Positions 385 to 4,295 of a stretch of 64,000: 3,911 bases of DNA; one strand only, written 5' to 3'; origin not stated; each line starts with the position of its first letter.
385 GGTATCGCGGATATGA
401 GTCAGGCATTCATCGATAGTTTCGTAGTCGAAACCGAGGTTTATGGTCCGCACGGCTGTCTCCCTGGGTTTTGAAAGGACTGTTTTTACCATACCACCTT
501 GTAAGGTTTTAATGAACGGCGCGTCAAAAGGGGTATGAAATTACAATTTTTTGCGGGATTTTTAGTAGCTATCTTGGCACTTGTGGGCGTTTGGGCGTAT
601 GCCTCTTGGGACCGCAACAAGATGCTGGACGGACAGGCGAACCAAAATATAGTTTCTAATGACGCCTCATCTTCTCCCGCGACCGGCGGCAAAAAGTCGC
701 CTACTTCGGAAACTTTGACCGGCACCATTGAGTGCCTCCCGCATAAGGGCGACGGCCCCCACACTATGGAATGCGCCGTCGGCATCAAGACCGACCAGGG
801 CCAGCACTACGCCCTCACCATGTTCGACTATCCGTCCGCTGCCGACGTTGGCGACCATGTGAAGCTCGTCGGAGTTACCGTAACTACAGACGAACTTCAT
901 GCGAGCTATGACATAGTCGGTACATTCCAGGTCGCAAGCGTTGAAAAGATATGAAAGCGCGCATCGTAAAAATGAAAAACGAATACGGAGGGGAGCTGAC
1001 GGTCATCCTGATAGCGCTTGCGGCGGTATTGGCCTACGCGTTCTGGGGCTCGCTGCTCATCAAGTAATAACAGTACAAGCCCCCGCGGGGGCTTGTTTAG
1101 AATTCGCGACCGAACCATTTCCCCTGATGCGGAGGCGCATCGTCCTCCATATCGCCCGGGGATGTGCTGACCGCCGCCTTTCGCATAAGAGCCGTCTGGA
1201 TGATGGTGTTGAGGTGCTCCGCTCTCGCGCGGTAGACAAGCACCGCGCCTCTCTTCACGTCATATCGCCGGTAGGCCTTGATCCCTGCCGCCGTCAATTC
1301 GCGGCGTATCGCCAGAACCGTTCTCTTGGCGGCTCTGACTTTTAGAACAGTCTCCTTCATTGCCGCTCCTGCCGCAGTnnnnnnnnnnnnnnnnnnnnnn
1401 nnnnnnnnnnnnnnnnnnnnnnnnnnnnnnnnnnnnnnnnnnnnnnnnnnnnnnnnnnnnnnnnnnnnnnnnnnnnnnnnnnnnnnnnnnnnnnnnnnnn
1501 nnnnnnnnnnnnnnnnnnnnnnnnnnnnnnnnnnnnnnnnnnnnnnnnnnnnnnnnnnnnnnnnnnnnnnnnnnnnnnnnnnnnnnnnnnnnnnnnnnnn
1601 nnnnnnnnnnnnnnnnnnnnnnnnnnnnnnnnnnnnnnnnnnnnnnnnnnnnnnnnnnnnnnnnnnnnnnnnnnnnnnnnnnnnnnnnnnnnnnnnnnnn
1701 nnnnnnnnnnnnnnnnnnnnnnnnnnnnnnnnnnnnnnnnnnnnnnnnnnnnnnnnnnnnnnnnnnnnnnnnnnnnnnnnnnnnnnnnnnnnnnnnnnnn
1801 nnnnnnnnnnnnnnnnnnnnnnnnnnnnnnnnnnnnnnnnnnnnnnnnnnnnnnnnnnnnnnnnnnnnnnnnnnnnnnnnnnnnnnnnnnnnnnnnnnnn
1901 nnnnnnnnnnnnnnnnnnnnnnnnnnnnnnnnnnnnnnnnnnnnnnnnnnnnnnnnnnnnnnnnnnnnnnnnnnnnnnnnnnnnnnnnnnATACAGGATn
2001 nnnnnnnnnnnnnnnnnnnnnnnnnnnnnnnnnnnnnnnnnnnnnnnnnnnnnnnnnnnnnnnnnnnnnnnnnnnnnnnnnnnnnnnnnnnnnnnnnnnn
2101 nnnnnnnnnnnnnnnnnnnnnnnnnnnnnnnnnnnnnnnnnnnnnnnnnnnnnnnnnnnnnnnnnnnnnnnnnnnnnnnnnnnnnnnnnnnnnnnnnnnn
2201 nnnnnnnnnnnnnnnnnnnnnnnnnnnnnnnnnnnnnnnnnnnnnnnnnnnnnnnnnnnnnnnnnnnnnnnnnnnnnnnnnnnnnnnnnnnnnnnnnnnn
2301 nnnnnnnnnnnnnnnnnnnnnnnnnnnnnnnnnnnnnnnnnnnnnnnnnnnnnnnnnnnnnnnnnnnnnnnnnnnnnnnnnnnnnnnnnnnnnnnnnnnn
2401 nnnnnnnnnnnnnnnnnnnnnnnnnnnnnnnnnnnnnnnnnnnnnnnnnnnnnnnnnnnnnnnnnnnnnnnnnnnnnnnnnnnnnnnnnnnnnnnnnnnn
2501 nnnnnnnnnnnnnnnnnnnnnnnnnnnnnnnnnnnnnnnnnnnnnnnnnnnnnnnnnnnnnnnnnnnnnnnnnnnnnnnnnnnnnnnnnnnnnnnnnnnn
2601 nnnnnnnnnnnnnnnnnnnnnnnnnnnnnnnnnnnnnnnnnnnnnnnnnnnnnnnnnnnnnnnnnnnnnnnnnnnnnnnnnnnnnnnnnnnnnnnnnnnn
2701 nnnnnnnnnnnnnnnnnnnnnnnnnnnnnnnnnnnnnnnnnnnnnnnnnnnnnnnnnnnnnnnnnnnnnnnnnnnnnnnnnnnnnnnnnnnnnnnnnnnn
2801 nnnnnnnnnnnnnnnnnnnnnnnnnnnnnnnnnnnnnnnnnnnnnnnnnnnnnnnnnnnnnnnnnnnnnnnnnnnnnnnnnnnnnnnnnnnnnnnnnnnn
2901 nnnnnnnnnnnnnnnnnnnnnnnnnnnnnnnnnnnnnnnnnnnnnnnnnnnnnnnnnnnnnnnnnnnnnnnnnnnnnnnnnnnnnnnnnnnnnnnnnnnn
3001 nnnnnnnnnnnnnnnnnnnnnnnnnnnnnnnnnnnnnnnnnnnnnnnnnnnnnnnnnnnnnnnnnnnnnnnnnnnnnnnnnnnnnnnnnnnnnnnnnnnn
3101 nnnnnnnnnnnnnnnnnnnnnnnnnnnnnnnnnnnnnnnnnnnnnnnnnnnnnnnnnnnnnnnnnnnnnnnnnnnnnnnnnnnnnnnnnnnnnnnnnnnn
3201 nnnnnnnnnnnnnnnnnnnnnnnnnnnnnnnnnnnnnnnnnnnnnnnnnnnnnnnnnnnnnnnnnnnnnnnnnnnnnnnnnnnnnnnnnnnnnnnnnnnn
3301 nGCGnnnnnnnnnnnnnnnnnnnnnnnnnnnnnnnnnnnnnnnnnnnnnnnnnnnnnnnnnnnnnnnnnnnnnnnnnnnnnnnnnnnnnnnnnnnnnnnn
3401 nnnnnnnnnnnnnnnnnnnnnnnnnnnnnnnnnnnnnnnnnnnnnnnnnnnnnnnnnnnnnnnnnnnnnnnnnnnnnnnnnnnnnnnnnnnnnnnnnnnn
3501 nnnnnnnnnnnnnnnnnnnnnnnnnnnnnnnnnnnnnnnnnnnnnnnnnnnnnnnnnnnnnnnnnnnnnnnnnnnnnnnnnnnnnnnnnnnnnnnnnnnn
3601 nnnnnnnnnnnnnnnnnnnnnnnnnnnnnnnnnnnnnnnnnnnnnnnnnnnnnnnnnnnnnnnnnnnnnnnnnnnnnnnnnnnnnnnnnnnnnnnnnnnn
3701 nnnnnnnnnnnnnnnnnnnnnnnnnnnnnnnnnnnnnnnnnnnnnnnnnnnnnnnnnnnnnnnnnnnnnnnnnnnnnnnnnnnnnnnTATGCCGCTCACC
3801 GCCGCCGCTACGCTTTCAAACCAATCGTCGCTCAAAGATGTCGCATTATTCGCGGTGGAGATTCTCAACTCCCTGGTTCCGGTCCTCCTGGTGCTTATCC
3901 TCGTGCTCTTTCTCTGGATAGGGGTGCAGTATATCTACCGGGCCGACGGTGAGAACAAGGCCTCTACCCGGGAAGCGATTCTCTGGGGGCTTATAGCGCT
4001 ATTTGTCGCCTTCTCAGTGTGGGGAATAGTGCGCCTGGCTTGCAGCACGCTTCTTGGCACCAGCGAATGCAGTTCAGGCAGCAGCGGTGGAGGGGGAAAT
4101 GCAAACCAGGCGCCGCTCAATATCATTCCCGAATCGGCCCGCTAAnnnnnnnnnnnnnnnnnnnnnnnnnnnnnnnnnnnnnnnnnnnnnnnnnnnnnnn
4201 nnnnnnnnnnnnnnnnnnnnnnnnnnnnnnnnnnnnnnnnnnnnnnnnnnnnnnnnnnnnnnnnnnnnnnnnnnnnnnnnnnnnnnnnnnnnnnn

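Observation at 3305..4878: Tandem array of four paralogous VirB2/TrbC-like small pilin genes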

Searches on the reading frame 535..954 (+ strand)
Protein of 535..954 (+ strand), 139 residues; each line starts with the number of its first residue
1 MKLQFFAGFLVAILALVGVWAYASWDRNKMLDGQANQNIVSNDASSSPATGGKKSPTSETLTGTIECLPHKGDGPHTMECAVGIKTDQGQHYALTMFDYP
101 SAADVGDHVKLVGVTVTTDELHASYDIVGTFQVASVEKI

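Call 9: search_protein_families(library=pfam, proteins=[window:535-954:+], max_evalue=0.01)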
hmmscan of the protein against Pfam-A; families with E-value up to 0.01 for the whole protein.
window:535-954:+ (139 aa): 0 families

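Call 108: find_encoding_contigs(protein=window:535-954:+, flank=10000, max_places=2)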
Protein window:535-954:+ (139 aa): 1 contig read that carries it; 1 place shown.
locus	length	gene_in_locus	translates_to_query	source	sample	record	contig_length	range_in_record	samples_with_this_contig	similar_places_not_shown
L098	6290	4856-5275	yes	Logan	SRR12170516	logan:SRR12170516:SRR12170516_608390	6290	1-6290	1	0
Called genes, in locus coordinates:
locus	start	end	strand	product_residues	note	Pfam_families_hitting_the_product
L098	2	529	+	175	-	?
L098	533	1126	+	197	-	PF13240:Zn_Ribbon_1 (weak)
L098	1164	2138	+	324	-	PF02615:Ldh_2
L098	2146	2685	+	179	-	PF04073:tRNA_edit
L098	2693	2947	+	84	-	PF07866:DUF1653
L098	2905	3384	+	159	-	PF13419:HAD_2, PF00702:Hydrolase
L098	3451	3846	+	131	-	PF00293:NUDIX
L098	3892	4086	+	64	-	-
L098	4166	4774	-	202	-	-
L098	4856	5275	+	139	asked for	-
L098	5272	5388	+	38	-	-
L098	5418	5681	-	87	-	-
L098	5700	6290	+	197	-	?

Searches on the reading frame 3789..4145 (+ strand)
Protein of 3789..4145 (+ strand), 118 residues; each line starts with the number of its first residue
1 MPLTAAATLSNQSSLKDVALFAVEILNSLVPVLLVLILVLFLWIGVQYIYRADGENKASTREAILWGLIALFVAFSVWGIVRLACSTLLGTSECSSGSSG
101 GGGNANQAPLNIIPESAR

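Call 5: search_protein_families(library=pfam, proteins=[window:3789-4145:+], max_evalue=1)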
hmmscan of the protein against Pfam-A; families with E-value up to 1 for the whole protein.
window:3789-4145:+ (118 aa): 8 families
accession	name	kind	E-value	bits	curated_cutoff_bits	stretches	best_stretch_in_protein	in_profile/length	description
PF18895.5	T4SS_pilin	-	3.1e-08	34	26.6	1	24-83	11-70/71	Type IV secretion system pilin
PF05875.18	Ceramidase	-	0.0028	17.5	32.5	1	32-89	135-194/259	Ceramidase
PF19554.4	DUF6077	-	0.0064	15.8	27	1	31-80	6-55/354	Family of unknown function (DUF6077)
PF00520.37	Ion_trans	-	0.021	14.5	25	1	15-84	115-194/241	Ion transport protein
PF25665.1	His1_capsid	-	0.11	13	27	1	26-78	8-60/73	His1 virus capsid protein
PF20556.3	DUF6768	-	0.15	12.2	27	1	25-75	42-86/123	Family of unknown function (DUF6768)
PF13567.11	DUF4131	-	0.65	10.1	31.6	1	32-83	7-50/165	Domain of unknown function (DUF4131)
PF17272.7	DUF5337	-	0.74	10.2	27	0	34-81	18-63/74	Family of unknown function (DUF5337)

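Call 6: search_protein_families(library=ncbifam, proteins=[window:3789-4145:+], max_evalue=1)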
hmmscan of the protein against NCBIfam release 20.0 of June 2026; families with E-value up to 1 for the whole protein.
window:3789-4145:+ (118 aa): 7 families
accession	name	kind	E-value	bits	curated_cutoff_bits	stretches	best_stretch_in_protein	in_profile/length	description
NF045849.1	ICE_MMCAP2_0565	equivalog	1.7e-07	30.8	40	1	25-86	16-78/80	Mbov_0395 family pilin-like conjugal transfer protein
NF046050.1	CPBP_fam_MroQ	equivalog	0.0011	18.5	270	1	9-99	27-117/243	intramembrane glutamic endopeptidase MroQ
NF053846.1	glyco_with_XrtP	equivalog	0.03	13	520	1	14-78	353-415/440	XrtP-associated glycosyltransferase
NF002457.0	PRK01637.1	equivalog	0.082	12.1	307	1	2-71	151-220/295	virulence factor BrkB family protein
TIGR02976.1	phageshock_pspB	equivalog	0.12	12.7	51.7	1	29-63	7-41/75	envelope stress response membrane protein PspB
NF040963.1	MamI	equivalog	0.12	12.2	80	1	23-60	26-63/69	magnetosome protein MamI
NF009950.0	PRK13414.1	equivalog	0.16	11.6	306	1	7-52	47-91/209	flagellar biosynthesis protein FliZ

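Call 11: find_homologous_proteins(query=window:3789-4145:+)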
Query window:3789-4145:+ (118 aa): 6 proteins with E <= 0.001 among 28 candidates.
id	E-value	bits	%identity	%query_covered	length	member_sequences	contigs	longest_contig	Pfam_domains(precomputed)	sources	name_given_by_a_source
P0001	1.4e-67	243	100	100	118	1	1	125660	PF18895.6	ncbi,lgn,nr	ncbi:MAG TPA: hypothetical protein VHD55_00505 [Candidatus Paceibacterota bacterium]|nr:hypothetical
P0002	1.3e-30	124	58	92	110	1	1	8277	-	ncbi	-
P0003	9.8e-8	50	36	86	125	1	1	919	PF18895.6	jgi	jgi:hypothetical protein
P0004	5.3e-7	48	47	54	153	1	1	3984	PF18895.6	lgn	-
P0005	9.2e-7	47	42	54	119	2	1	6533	PF18895.6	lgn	-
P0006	1.0e-6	47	42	54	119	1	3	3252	PF18895.6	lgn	-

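Call 12: find_encoding_contigs(protein=P0001, flank=10000, max_places=4)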
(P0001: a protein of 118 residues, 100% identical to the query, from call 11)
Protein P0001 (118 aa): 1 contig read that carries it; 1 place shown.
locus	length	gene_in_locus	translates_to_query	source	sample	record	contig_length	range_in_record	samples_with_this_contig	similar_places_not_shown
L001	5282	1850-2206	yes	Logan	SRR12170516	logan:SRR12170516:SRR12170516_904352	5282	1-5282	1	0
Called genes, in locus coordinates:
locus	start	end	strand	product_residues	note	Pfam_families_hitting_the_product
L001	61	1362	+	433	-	PF01547:SBP_bac_1, PF13416:SBP_bac_8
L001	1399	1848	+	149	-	PF18895:T4SS_pilin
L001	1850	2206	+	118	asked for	PF18895:T4SS_pilin (weak)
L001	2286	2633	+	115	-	-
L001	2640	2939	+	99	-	-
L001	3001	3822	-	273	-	-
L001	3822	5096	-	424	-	PF01145:Band_7 (weak)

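Call 13: find_encoding_contigs(protein=P0002, flank=10000, max_places=4)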
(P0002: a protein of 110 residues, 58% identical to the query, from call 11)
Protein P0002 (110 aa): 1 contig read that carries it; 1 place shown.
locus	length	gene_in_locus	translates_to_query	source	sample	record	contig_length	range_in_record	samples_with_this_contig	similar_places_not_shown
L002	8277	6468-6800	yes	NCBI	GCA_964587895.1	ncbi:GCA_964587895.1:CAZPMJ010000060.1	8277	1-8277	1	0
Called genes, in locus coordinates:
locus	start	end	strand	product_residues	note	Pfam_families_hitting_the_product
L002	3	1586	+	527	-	?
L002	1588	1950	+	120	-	-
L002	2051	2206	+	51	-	-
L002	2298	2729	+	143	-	PF01230:HIT (weak)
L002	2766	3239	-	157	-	PF15891:Nuc_deoxyri_tr2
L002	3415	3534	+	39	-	-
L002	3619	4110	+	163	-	-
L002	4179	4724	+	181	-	PF13489:Methyltransf_23 (weak), PF01135:PCMT (weak), PF01209:Ubie_methyltran, PF13847:Methyltransf_31, PF08241:Methyltransf_11, PF08242:Methyltransf_12, PF13649:Methyltransf_25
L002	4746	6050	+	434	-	PF13416:SBP_bac_8, PF01547:SBP_bac_1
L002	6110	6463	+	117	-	PF18895:T4SS_pilin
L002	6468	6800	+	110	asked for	-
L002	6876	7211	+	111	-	-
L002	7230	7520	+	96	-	PF18895:T4SS_pilin (weak)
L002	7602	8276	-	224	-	?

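Call 78: search_protein_families(library=phrogs, proteins=[window:3789-4145:+], max_evalue=0.01)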
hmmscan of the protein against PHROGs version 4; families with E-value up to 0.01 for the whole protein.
window:3789-4145:+ (118 aa): 0 families
